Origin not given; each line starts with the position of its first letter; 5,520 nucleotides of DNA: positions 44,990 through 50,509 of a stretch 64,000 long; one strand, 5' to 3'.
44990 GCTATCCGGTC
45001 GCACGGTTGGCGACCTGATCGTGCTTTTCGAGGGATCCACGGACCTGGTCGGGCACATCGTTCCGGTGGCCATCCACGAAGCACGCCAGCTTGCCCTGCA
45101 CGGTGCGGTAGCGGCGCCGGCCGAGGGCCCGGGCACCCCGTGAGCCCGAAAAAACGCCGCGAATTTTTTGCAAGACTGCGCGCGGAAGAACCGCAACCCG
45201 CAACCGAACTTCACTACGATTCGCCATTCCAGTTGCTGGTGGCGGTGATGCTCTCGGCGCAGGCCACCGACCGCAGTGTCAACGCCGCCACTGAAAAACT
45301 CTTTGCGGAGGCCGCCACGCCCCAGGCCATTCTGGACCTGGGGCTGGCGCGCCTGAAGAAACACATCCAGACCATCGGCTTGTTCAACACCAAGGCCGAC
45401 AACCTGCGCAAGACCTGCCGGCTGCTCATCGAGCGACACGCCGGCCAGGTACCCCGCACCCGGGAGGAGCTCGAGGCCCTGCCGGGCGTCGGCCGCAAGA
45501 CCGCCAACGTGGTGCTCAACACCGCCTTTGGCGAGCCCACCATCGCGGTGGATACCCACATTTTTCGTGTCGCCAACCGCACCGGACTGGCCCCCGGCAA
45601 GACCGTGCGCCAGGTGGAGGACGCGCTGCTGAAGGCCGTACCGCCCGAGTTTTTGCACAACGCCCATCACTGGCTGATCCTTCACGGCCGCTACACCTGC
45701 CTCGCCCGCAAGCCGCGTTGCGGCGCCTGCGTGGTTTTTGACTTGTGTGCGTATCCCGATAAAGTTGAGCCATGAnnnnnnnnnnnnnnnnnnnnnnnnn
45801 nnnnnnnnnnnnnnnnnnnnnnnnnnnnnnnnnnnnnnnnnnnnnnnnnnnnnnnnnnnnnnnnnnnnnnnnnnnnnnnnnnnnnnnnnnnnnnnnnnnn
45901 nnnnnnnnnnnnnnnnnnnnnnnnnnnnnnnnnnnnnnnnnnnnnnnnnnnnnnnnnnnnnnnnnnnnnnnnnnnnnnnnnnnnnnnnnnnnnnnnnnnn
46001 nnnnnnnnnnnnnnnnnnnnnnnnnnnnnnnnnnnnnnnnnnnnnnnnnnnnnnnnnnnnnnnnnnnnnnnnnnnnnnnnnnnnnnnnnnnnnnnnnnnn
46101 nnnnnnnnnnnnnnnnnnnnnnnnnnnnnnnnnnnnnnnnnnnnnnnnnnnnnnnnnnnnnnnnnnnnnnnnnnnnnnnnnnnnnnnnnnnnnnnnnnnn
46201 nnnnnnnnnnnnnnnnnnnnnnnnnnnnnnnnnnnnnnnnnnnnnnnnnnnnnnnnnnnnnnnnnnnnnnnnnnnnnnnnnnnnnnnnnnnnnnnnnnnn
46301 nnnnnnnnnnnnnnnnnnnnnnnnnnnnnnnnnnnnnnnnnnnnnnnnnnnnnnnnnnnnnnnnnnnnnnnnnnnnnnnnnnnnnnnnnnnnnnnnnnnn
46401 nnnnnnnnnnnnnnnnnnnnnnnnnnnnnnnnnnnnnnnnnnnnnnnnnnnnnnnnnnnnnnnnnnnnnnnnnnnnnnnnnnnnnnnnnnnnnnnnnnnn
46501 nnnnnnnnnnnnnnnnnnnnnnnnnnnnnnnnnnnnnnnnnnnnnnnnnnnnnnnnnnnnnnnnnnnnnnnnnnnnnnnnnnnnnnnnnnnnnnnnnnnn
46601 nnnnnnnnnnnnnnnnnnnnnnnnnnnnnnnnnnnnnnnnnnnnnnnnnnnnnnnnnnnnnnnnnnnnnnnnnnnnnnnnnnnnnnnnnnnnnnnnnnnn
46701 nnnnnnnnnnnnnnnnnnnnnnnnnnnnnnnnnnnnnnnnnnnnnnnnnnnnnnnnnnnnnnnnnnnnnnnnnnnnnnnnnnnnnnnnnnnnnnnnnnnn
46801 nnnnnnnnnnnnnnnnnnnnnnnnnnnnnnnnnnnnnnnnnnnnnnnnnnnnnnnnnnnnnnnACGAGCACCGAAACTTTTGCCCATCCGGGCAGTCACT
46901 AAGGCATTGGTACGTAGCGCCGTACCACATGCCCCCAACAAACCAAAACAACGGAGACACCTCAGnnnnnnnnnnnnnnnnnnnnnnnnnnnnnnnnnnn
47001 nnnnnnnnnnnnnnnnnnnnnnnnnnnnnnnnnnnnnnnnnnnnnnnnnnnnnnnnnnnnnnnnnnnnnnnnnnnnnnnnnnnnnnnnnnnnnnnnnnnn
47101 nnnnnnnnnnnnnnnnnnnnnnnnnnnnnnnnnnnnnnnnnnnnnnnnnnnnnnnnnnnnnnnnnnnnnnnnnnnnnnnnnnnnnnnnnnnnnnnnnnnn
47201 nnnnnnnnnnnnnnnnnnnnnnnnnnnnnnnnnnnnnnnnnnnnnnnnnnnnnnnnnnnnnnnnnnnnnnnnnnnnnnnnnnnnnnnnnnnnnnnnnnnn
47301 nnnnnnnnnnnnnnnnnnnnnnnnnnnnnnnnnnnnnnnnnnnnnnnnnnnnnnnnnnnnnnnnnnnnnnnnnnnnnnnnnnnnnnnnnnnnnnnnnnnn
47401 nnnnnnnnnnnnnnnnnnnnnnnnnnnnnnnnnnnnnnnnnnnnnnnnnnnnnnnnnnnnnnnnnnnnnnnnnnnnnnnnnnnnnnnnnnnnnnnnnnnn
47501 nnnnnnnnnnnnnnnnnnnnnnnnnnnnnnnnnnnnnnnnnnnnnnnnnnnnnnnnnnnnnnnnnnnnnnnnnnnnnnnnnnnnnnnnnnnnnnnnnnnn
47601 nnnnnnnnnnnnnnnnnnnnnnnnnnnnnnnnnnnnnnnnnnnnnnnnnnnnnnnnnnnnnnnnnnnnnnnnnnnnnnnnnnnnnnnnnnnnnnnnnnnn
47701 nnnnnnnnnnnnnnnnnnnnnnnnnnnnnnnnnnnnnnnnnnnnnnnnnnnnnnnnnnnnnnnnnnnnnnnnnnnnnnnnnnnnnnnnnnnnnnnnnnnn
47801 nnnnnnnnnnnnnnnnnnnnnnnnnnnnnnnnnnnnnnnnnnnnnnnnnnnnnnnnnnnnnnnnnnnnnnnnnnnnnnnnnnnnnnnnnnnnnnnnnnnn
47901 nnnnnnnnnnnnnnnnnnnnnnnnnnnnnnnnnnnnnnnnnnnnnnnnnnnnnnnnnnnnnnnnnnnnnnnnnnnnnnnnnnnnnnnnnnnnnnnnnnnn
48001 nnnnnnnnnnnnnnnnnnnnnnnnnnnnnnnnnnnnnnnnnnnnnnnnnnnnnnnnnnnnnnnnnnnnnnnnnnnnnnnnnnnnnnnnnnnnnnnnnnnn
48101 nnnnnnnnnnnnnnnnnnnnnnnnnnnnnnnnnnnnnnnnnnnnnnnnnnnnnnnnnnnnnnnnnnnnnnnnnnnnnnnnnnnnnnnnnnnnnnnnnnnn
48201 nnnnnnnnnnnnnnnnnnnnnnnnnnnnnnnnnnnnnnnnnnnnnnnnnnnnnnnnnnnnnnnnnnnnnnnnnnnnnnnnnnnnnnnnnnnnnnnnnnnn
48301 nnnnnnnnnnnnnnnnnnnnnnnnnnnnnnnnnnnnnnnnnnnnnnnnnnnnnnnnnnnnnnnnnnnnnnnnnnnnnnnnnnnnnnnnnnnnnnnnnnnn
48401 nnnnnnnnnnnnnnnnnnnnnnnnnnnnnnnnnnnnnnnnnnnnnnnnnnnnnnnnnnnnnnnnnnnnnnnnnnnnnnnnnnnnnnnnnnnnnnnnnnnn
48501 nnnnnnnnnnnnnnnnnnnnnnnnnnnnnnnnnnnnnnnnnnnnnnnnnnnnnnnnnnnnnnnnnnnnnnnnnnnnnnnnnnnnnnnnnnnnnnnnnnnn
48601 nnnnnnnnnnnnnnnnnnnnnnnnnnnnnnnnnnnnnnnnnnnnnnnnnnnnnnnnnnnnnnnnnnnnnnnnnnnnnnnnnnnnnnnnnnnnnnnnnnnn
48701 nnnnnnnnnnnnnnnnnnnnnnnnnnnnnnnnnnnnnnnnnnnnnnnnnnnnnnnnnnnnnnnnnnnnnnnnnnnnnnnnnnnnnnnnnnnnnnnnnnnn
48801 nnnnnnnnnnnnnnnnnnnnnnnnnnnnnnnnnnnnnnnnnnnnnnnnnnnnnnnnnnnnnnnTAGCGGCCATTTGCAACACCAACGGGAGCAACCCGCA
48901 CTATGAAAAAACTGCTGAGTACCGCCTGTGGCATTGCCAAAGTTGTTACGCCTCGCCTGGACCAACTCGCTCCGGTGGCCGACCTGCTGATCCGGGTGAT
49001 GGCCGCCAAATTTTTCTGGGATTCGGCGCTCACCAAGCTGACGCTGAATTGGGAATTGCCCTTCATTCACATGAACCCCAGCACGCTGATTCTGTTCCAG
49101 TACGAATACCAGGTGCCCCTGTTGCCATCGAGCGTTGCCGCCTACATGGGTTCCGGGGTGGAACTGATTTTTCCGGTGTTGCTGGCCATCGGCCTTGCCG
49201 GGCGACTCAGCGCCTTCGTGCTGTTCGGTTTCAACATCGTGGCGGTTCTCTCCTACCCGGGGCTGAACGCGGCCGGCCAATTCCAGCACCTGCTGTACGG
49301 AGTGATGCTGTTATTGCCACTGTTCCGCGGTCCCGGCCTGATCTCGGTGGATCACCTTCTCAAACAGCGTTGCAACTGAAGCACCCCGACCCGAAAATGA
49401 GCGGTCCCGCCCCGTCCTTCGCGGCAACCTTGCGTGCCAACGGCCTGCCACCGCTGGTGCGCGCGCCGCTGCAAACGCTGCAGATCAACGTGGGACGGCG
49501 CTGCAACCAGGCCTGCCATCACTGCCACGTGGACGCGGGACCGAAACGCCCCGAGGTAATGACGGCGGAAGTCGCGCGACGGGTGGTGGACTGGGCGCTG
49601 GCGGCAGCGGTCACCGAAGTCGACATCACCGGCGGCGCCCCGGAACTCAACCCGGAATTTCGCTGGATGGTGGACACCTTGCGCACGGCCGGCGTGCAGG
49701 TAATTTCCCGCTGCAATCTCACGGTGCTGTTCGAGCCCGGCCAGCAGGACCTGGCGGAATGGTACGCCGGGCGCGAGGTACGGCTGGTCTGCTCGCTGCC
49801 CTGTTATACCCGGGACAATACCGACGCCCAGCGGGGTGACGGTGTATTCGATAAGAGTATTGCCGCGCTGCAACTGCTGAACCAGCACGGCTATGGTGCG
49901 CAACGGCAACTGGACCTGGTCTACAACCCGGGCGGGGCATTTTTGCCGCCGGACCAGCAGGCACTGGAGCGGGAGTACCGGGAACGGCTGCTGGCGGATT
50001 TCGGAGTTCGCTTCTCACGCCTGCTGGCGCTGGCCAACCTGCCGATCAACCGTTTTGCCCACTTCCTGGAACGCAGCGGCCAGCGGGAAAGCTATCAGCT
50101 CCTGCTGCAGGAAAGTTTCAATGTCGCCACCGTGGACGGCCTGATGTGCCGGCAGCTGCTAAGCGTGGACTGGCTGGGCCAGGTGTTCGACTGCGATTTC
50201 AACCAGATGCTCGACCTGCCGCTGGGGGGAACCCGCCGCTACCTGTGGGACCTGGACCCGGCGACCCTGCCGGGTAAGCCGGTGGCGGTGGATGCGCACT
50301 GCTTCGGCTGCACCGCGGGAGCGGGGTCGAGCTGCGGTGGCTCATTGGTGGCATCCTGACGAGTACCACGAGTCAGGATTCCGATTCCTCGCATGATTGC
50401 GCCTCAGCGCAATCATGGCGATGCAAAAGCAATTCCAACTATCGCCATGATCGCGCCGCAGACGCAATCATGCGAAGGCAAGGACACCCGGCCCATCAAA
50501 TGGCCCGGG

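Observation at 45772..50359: FIST sensor plus bufferin-type MNIO RiPP operon extended by an ArsS-family radical SAM gene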

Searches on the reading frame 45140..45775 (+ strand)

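Call 3: search_protein_families(library=pfam, proteins=[window:45140-45775:+], max_evalue=0.01)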
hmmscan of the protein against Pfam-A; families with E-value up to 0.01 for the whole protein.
window:45140-45775:+ (211 aa): 4 families
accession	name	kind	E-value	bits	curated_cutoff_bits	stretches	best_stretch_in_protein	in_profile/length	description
PF00730.31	HhH-GPD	-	4.6e-24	85.3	26.2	1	34-169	1-108/108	HhH-GPD superfamily base excision DNA repair protein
PF00633.29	HHH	-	1.8e-10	40.5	24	1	99-127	1-29/30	Helix-hairpin-helix motif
PF10576.14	EndIII_4Fe-2S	-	1e-05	26.1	20.5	1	187-203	1-17/17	Iron-sulfur binding domain of endonuclease III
PF21176.3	RecR_HhH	-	0.0031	17.8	27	1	109-122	6-19/45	RecR, helix-hairpin-helix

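Call 4: search_protein_families(library=ncbifam, proteins=[window:45140-45775:+], max_evalue=0.01)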
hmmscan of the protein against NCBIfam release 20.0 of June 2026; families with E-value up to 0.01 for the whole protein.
window:45140-45775:+ (211 aa): 7 families
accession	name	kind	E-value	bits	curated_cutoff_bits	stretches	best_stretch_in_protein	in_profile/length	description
NF007978.0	PRK10702.1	equivalog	1.4e-99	332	405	1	1-210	1-210/211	endonuclease III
TIGR01083.1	nth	equivalog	3.6e-81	271.4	211.7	1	4-194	2-192/192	endonuclease III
NF053634.1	MonDNAglycDR2438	equivalog_domain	4.6e-20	72.1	400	1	29-204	20-205/219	monofunctional DNA glycosylase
TIGR01084.1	mutY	equivalog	6.3e-16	58.7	286.5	1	71-204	70-207/277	A/G-specific adenine glycosylase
NF008132.0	PRK10880.1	equivalog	6.3e-13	48.5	427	1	50-203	52-209/351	A/G-specific adenine glycosylase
NF010488.0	PRK13910.1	equivalog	2.4e-11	43.5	471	1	78-204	43-168/290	adenine-specific DNA glycosylase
TIGR00588.1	ogg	subfamily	0.00067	18.9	397.85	1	106-148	217-260/310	8-oxoguanine DNA-glycosylase (ogg)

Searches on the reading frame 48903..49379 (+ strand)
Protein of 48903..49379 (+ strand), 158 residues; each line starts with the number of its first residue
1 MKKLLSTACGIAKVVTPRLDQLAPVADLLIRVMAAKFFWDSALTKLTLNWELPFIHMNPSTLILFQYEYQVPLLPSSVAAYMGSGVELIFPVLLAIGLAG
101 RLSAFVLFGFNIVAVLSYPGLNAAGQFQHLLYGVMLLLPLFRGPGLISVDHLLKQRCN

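Call 3: search_protein_families(library=pfam, proteins=[window:48903-49379:+], max_evalue=0.01)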
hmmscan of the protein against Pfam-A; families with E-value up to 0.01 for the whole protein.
window:48903-49379:+ (158 aa): 2 families
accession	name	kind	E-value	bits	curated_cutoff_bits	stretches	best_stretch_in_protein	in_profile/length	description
PF07681.17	DoxX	-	1.2e-11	45.5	23.6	1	27-116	2-81/85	DoxX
PF04173.18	DoxD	-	6.1e-05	23.4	22.7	1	84-157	72-148/167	TQO small subunit DoxD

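Call 4: search_protein_families(library=ncbifam, proteins=[window:48903-49379:+], max_evalue=0.01)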
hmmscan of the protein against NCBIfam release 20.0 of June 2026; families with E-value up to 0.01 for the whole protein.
window:48903-49379:+ (158 aa): 1 family
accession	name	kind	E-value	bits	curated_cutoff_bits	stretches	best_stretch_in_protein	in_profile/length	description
NF050144.1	matur_HvfX_fam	equivalog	4.7e-09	36.6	80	1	25-116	2-85/165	HvfX family Cu-binding RiPP maturation protein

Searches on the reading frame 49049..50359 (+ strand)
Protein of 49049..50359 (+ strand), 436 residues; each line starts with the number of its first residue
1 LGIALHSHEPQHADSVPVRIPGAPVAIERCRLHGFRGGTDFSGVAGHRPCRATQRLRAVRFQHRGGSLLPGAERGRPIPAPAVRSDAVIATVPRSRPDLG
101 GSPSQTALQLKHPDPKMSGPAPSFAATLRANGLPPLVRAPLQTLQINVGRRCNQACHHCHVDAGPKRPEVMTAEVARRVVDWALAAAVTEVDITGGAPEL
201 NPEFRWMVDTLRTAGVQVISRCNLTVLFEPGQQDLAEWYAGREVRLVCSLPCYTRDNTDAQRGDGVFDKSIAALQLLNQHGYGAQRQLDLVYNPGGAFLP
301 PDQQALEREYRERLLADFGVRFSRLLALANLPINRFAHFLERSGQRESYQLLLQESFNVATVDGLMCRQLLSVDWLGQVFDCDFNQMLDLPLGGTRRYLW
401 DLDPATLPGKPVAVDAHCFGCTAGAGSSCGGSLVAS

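Call 3: search_protein_families(library=pfam, proteins=[window:49049-50359:+], max_evalue=0.01)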
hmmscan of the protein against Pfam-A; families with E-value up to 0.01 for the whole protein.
window:49049-50359:+ (436 aa): 2 families
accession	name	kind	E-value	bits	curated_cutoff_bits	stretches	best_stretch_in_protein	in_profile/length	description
PF12345.13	DUF3641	-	1.6e-51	174.3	24.9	1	299-432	1-134/134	Protein of unknown function (DUF3641)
PF04055.27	Radical_SAM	-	4e-10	40.6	29.5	1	146-282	1-141/166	Radical SAM superfamily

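Call 4: search_protein_families(library=ncbifam, proteins=[window:49049-50359:+], max_evalue=0.01)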
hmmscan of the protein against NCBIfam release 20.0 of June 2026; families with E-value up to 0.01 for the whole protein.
window:49049-50359:+ (436 aa): 38 families (the best 25 are shown)
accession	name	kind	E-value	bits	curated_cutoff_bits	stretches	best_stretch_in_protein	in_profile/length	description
TIGR04167.1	rSAM_SeCys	equivalog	2.6e-125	417.6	300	1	137-433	3-303/303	arsenosugar biosynthesis radical SAM (seleno)protein ArsS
TIGR03962.1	mycofact_rSAM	equivalog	2.6e-12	46.6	265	1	144-283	14-150/339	mycofactocin radical SAM maturase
NF049973.1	radical_Rv1681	equivalog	3.7e-10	39.3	380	1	151-282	81-211/326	Rv1681 family radical SAM protein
TIGR02668.1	moaA_archaeal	equivalog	7.3e-10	38.3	325.25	1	140-229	8-98/303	GTP 3',8-cyclase MoaA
NF001199.0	PRK00164.2-1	equivalog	7.4e-10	38.5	231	1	140-236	10-107/308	GTP 3',8-cyclase MoaA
TIGR02666.1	moaA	equivalog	5e-09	35.6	284.05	1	141-216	9-88/336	GTP 3',8-cyclase MoaA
NF045574.1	sacti_mat_StsB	exception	3.2e-08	32.9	625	1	139-282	93-233/466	StsB family radical SAM/SPASM domain sactipeptide maturase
TIGR04251.1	SCM_rSAM_ScmF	equivalog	5.7e-07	29.2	400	1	140-283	2-147/353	SynChlorMet cassette radical SAM/SPASM protein ScmF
TIGR04317.1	W_rSAM_matur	equivalog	1.2e-06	27.9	380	1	141-278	3-137/349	tungsten cofactor oxidoreductase radical SAM maturase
TIGR04055.1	rSAM_NirJ2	equivalog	3.2e-06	26.9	500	1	147-284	5-140/326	putative heme d1 biosynthesis radical SAM protein NirJ2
TIGR04053.2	TIGR04053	equivalog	3.2e-06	26.6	395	1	147-284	13-152/366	TIGR04053 family radical SAM/SPASM domain-containing protein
NF050035.1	rSAM_WgK_link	exception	3.3e-06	26.3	650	1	144-279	11-145/367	radical SAM/SPASM peptide maturase WgkB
TIGR04078.1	rSAM_yydG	equivalog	1.4e-05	24.8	300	1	143-203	2-63/309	YydG family radical SAM peptide epimerase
TIGR04051.1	rSAM_NirJ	equivalog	2.2e-05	23.6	515.45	1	147-281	7-139/354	heme d1 biosynthesis radical SAM protein NirJ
TIGR04340.1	rSAM_ACGX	hypoth_equivalog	3.2e-05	23.3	400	1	144-283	5-147/341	radical SAM/SPASM domain protein, ACGX system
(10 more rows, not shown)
